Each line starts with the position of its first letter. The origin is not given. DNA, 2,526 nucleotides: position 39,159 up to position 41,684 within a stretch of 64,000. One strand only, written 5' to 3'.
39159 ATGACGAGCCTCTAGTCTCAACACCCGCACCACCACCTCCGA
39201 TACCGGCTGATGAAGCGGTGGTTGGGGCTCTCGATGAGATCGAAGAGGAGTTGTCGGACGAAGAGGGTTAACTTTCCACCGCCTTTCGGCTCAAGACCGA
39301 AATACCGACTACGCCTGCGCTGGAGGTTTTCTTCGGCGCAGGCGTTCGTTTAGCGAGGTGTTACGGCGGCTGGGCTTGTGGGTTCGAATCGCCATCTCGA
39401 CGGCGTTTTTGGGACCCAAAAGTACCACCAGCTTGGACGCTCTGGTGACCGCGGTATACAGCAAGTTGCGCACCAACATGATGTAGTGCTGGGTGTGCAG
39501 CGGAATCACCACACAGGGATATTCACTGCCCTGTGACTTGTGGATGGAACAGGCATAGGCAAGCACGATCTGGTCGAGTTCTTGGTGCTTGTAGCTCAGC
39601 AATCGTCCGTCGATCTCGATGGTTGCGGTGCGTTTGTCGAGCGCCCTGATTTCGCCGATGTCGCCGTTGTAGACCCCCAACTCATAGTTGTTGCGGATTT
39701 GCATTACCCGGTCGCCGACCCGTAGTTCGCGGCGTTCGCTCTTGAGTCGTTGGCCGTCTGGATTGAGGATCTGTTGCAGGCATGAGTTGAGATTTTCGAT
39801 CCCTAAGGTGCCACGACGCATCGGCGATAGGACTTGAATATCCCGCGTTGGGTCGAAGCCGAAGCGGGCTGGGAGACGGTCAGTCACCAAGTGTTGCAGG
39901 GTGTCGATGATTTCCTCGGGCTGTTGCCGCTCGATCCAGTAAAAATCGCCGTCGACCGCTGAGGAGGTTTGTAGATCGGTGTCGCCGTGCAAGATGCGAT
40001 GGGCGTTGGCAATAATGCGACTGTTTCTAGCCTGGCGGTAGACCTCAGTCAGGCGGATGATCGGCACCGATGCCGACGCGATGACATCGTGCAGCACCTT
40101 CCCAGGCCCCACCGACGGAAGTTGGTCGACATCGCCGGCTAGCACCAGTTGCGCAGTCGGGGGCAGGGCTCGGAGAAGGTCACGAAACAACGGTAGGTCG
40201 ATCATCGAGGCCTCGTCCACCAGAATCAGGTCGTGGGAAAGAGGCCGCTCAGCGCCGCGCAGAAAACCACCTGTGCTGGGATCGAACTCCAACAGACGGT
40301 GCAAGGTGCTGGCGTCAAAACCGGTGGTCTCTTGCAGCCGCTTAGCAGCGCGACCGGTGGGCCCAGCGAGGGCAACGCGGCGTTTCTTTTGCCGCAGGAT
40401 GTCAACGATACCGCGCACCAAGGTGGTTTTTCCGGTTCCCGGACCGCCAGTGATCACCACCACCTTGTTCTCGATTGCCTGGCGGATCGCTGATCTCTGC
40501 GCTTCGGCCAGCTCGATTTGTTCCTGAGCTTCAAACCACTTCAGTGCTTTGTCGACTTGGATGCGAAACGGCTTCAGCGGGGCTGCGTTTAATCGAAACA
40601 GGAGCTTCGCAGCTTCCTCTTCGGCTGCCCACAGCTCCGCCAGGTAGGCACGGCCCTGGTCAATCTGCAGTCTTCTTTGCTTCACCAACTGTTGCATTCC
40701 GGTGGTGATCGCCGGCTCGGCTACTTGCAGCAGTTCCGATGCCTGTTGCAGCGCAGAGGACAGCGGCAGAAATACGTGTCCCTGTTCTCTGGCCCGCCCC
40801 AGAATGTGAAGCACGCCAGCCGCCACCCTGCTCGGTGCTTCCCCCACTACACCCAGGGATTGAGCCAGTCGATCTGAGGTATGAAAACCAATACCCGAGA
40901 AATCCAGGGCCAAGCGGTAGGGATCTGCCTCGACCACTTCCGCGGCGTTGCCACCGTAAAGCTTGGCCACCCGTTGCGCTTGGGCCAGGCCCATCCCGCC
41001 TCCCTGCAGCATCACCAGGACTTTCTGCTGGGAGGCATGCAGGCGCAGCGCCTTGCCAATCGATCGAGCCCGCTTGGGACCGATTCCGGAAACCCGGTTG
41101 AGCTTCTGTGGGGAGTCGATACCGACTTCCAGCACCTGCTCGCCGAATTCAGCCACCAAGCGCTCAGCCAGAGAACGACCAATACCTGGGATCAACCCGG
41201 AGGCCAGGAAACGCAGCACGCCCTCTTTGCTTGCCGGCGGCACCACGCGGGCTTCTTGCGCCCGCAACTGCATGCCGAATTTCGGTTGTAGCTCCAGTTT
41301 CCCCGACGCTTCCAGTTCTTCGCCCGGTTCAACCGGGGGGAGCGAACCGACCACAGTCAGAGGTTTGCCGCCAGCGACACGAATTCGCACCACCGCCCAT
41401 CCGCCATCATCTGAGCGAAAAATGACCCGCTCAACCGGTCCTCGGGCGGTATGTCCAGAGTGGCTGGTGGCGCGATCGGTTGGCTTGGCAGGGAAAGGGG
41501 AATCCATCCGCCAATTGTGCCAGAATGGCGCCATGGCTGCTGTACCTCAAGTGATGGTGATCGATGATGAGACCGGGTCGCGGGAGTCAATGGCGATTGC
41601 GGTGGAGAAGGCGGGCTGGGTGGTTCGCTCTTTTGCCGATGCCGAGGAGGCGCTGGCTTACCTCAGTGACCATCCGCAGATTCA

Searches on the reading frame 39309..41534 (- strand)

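Call 108: search_protein_families(library=pfam, proteins=[window:39309-41534:-], max_evalue=0.00001)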
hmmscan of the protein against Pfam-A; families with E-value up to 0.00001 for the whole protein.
window:39309-41534:- (741 aa): 10 families
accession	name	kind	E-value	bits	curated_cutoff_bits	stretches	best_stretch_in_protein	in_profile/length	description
PF13245.12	AAA_19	-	4.6e-43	147.1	25.1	1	346-477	1-134/134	AAA domain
PF13604.12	AAA_30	-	1.1e-41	143.1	27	1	342-521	2-175/191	AAA domain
PF14490.11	HHH_RecD2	-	4.6e-26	91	27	1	168-255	4-92/92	ATP-dependent RecD2 DNA helicase HHH domain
PF18335.7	SH3_13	-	4.7e-20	71.6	41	1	582-642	1-64/65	ATP-dependent RecD-like DNA helicase SH3 domain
PF13538.12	UvrD_C_2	-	4.9e-20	71.6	27.4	1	658-706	1-52/52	UvrD-like helicase C-terminal domain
PF23139.1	OB_YrrC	-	1e-16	61.1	27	1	30-100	4-76/76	ATP-dependent DNA helicase YrrC, OB-fold domain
PF01443.25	Viral_helicase1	-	1e-08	35.8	21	0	651-706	169-227/228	Viral superfamily 1 RNA helicase core domain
PF13086.12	AAA_11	-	2e-08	34.8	27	0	342-396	2-64/257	AAA domain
PF14520.12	HHH_5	-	2.9e-07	31.3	27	0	115-164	7-56/57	Helix-hairpin-helix domain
PF05970.20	PIF1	-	6e-07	29.7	25.9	1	343-506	3-194/223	PIF1-like helicase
